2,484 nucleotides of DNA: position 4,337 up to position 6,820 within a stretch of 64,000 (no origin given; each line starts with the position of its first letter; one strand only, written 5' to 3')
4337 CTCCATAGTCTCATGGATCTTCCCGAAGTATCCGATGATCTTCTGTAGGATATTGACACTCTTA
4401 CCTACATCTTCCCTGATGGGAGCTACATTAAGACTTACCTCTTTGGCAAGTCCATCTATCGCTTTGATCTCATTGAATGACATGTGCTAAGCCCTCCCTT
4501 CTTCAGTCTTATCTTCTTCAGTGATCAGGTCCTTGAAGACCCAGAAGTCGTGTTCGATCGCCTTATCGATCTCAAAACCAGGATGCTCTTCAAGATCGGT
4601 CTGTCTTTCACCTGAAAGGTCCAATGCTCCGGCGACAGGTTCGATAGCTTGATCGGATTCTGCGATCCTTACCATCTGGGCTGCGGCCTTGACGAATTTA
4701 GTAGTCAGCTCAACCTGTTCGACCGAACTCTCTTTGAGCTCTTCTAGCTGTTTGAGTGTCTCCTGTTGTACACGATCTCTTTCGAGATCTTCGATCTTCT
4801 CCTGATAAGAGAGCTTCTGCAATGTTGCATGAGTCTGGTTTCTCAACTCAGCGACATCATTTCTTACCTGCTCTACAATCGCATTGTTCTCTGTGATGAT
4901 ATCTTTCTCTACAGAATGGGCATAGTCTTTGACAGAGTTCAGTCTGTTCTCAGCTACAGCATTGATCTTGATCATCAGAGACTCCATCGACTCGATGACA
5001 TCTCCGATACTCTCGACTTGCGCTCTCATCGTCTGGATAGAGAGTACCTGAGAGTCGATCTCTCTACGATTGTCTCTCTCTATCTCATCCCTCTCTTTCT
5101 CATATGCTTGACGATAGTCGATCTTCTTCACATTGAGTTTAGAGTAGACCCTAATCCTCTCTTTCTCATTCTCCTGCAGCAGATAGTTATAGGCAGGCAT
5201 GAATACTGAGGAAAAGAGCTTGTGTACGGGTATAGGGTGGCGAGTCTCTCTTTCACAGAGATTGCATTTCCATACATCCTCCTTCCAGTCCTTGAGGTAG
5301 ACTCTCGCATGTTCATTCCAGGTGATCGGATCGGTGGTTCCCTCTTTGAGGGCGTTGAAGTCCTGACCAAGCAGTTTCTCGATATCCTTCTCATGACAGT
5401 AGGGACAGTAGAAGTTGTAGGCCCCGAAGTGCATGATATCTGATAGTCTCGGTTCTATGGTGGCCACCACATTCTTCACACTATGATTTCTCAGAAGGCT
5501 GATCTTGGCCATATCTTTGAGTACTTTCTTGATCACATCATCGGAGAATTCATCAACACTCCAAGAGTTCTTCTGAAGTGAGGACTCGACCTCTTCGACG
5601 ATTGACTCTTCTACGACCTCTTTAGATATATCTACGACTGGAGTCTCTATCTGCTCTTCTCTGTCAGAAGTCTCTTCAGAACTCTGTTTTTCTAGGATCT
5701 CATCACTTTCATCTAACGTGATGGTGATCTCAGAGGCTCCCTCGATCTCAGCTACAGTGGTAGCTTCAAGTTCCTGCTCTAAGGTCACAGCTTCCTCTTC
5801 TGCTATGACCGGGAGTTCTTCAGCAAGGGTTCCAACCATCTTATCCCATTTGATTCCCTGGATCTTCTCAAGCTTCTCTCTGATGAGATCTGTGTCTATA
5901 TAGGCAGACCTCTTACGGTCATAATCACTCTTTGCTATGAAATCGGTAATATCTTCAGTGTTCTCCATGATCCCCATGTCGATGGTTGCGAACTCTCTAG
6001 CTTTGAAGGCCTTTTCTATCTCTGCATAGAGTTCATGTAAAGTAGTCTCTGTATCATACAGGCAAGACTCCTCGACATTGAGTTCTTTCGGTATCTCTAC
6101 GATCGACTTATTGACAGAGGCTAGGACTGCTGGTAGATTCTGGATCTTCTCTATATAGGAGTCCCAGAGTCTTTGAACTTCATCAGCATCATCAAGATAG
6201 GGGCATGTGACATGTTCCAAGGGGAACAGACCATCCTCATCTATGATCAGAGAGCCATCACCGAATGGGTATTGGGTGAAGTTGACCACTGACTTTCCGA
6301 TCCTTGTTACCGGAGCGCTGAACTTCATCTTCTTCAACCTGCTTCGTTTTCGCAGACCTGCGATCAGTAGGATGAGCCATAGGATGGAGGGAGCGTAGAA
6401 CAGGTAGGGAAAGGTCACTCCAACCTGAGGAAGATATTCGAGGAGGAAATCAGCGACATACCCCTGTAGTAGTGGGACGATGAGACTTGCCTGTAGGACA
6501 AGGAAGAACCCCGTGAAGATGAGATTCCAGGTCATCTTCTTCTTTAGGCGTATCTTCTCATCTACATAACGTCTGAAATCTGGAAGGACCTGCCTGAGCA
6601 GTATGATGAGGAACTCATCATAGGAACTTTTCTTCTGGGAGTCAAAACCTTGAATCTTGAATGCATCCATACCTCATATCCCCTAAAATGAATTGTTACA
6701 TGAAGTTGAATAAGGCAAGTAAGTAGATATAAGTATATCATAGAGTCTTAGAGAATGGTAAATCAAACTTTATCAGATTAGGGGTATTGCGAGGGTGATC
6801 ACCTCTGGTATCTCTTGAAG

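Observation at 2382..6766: Tightly coupled three-gene operon with no recognisable enzymatic domain (2-TM/zinc-ribbon/coiled-coil, then coiled-coil, then beta-helix)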

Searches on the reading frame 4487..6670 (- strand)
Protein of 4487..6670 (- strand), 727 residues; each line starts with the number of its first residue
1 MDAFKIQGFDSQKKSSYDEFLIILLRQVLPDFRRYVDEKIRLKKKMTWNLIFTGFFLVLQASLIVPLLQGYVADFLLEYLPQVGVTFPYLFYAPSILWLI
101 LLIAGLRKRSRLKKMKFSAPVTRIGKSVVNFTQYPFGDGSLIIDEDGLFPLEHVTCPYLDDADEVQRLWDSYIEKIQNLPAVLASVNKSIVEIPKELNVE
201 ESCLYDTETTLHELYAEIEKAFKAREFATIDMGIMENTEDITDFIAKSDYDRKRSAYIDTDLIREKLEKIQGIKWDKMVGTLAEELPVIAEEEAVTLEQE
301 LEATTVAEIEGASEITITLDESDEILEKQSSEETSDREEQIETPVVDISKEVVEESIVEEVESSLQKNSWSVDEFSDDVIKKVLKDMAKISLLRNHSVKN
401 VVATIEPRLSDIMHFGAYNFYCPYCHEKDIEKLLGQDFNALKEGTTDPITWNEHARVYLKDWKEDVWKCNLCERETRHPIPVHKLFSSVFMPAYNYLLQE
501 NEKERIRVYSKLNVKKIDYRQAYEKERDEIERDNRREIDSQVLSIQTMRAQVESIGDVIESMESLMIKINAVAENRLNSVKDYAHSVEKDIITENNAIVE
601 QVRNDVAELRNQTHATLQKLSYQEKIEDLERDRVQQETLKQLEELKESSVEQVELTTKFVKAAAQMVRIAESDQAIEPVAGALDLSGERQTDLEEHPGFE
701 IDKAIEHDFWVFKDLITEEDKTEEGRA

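Call 3: search_protein_families(library=pfam, proteins=[window:4487-6670:-], max_evalue=1)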
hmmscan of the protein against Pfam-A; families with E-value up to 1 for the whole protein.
window:4487-6670:- (727 aa): 0 families

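Call 4: search_protein_families(library=ncbifam, proteins=[window:4487-6670:-], max_evalue=1)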
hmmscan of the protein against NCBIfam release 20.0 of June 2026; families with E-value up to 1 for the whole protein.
window:4487-6670:- (727 aa): 0 families

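Call 5: search_protein_families(library=padloc, proteins=[window:4487-6670:-], max_evalue=1)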
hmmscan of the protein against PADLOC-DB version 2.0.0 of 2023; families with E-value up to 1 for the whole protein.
window:4487-6670:- (727 aa): 0 families

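Call 6: search_solved_structures(query=window:4487-6670:-, max_evalue=1)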
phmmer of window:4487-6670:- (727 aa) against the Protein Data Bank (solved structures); distinct sequences matched with E-value up to 1: 3.
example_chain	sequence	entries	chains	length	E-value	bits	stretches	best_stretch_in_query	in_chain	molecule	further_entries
4a3n_A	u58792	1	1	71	0.66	11.4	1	244-297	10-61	TRANSCRIPTION FACTOR SOX-17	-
2yul_A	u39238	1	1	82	0.87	11.1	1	244-298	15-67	Transcription factor SOX-17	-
3f27_D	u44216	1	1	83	0.99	10.9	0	244-298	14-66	Transcription factor SOX-17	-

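Call 9: search_protein_families(library=phrogs, proteins=[window:4487-6670:-], max_evalue=1)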
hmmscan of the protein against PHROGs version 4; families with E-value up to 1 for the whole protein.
window:4487-6670:- (727 aa): 0 families

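Call 12: find_homologous_proteins(query=window:4487-6670:-)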
Query window:4487-6670:- (727 aa): 3 proteins with E <= 0.001 among 8000 candidates.
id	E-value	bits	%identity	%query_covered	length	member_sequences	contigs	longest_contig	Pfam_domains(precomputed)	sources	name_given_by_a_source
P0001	0.0e+0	1330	100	84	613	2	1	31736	-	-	-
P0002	0.0e+0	1291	80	100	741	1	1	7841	-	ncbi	-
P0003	0.0e+0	1081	68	100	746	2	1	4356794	-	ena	-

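Call 24: find_related_loci(query=A1, collection=genome_contigs, flank=10000)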
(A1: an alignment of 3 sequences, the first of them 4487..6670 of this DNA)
Query A1 (727 aa) in genome_contigs; peptide patterns used: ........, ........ (x = any residue, [..] = any of these).
232 stretches matched a pattern; 2 encode a relative of the query (tblastn E <= 1e-3); 2 distinct loci.
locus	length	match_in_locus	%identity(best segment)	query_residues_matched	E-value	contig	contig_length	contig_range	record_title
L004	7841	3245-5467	80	1-727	0e+0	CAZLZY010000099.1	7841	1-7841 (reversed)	MAG TPA_asm: uncultured Spirochaetales bacterium isolate SRP191223_co2_296 genome assembly, contig: NODE_9194_length_784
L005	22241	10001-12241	66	1-727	0e+0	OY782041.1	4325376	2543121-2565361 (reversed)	MAG: Spirochaetia bacterium isolate d8b3d310-4ac7-4817-9bde-c02243007ba8 genome assembly, chromosome: 1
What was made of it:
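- Tried and rejected: Genome_contigs scan with A1: used exact N-terminal peptides and found only the two known MAGs (call 24).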

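Call 34: predict_structure(alignment_id=A1)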
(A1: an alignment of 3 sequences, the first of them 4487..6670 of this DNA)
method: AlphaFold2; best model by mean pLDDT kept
length: 727 residues; sequences in the alignment: 3
mean_pLDDT: 44.0   pTM: 0.22
mean pLDDT of the five models: 44.0, 42.9, 41.4, 41.4, 39.2
residues with pLDDT >= 90: 0; 70-90: 66; 50-70: 141; < 50: 520
segments of 3 or more residues with pLDDT < 50: 1-46, 106-435, 437-517, 544-546, 548-563, 565-569, 663-693
pLDDT, mean of each block of 10 residues (from residue 1): 36 41 38 39 48 62 62 55 56 61 49 30 27 28 28 29 37 34 29 29 32 35 32 31 31 31 39 39 35 38 29 25 28 30 29 29 26 33 37 36 35 32 38 45 42 37 34 34 35 41 43 47 65 64 48 42 48 57 69 78 85 85 86 84 73 61 46 38 37 51 63 58 52
secondary structure, 60 per line:
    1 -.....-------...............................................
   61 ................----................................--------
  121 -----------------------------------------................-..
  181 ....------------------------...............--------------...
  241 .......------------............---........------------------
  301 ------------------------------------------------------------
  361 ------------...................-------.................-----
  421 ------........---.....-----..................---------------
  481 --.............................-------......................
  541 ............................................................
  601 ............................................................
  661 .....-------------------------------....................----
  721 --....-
elements in order (helices of 4 or more, strands of 3 or more residues): H2-6 H14-76 H81-112 H162-177 H179-184 H209-223 H238-247 H260-271 H275-282 H373-391 H399-415 H427-434 H438-442 H448-465 H483-511 H519-665 H697-716 H723-726
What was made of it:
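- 4487..6670 (-): Gene A, 727 aa. N-in/C-in TM hairpin (residues ~47-106), conserved cytoplasmic domain (~111-290), variable Glu-rich linker (291-365), near-invariant 4-Cys domain (~366-520; CPYC 422-425, CNLC 469-472), ~150-residue amphipathic helix (519-665) and a conserved C-terminal tail. AF2 helix 519-665 (call 34).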

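Call 43: search_solved_structures(query=A1, max_evalue=1)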
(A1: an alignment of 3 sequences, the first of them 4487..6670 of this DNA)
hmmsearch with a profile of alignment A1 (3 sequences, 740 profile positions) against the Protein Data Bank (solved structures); distinct sequences matched with E-value up to 1: 0.

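Call 53: search_protein_families(library=pfam, alignment_id=A5, max_evalue=0.001)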
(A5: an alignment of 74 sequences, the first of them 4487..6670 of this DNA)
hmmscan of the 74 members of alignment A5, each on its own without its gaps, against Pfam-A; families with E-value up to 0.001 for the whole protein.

A. member 1, window:4487-6670:- (727 aa): 0 families

B. families by the number of members that match (of 74 scanned): 6 families
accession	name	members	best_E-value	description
PF10949.13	DUF2777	1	0.00015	Protein of unknown function (DUF2777)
PF03729.18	DUF308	1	0.00055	Short repeat of unknown function (DUF308)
PF04810.20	zf-Sec23_Sec24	1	0.0006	Sec23/Sec24 zinc finger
PF08418.15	Pol_alpha_B_N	1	0.00061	DNA polymerase alpha subunit B N-terminal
PF06295.17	ZapG-like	1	0.00072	Z-ring associated protein G-like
PF12650.12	DUF3784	1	0.00095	Domain of unknown function (DUF3784)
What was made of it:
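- On Zinc-ribbon domains (generic): No Pfam zinc-ribbon model is matched, apart from one member hitting zf-Sec23_Sec24 at E 6e-4 (call 53).
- Closest known: Membrane-anchored coiled-coil landmark or division proteins. Same: One A-family member weakly hits ZapG-like (call 53).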

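Call 54: search_protein_families(library=padloc, alignment_id=A5, max_evalue=0.001)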
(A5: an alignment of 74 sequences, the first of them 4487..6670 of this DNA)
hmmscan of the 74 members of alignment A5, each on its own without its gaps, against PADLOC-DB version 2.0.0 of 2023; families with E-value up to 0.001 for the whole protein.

A. member 1, window:4487-6670:- (727 aa): 0 families

B. families by the number of members that match (of 74 scanned): 16 families
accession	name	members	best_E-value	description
PDLC03859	LmuB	13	1.3e-09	-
PDLC03865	LmuB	5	2.3e-07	-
PDLC00580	JetC3|JetC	1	1.1e-05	DUF3584 domain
PDLC00598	ZorA1|ZorA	1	2.8e-05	MotA/ExbB/TolQ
PDLC00604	ZorA1|ZorA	1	3.9e-05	MotA/ExbB/TolQ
PDLC00507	JetC1|JetC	1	4.9e-05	DUF3584 domain; MukB-like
PDLC00648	ZorA3|ZorA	1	0.00011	MotA/ExbB/TolQ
PDLC00601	ZorA1|ZorA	1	0.00012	MotA/ExbB/TolQ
PDLC03841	LeoBC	1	0.00018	-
PDLC00514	JetC1|JetC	1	0.0002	DUF3584 domain; MukB-like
PDLC00551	JetC2|JetC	1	0.0002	DUF3584 domain; MukB-like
PDLC00582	JetC3|JetC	1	0.00044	DUF3584 domain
PDLC00006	DruC1|DruC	1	0.00068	Unknown function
PDLC04886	PDC-S06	1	0.0008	-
PDLC02739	PbeC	1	0.00086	PbeC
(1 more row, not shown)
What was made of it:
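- On Known anti-phage defence systems (PADLOC-DB v2.0): A family: scattered LmuB, JetC and ZorA hits in a minority of members (call 54).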

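Call 55: search_protein_families(library=ncbifam, alignment_id=A5, max_evalue=0.001)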
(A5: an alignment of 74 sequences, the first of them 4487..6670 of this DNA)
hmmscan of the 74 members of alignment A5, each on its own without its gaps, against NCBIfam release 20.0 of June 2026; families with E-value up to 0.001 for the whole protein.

A. member 1, window:4487-6670:- (727 aa): 0 families

B. families by the number of members that match (of 74 scanned): 5 families
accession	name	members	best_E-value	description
NF045487.1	ASRP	6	1.3e-10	archaea-specific SMC-related protein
TIGR02169.1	SMC_prok_A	1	1.8e-05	chromosome segregation protein SMC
NF045846.1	MSC0882_dom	1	3.7e-05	MSC_0882 family membrane protein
TIGR02168.1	SMC_prok_B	1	4.6e-05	chromosome segregation protein SMC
NF033916.0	antiphage_ZorA_3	1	0.00067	anti-phage ZorAB system protein ZorA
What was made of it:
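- Closest known: SMC-like coiled-coil proteins of defence systems. Same: 13 of 74 A-family members hit a PADLOC LmuB model (best E 1.3e-9) and 6 of 74 hit NCBIfam ASRP (calls 54, 55).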

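Call 114: find_related_loci(query=A1, collection=viral_contigs, flank=5000)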
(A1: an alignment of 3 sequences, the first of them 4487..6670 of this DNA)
Query A1 (727 aa) in viral_contigs; peptide patterns used: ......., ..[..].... (x = any residue, [..] = any of these).
61 stretches matched a pattern, but none encodes a relative of the query by tblastn (E <= 1e-3).
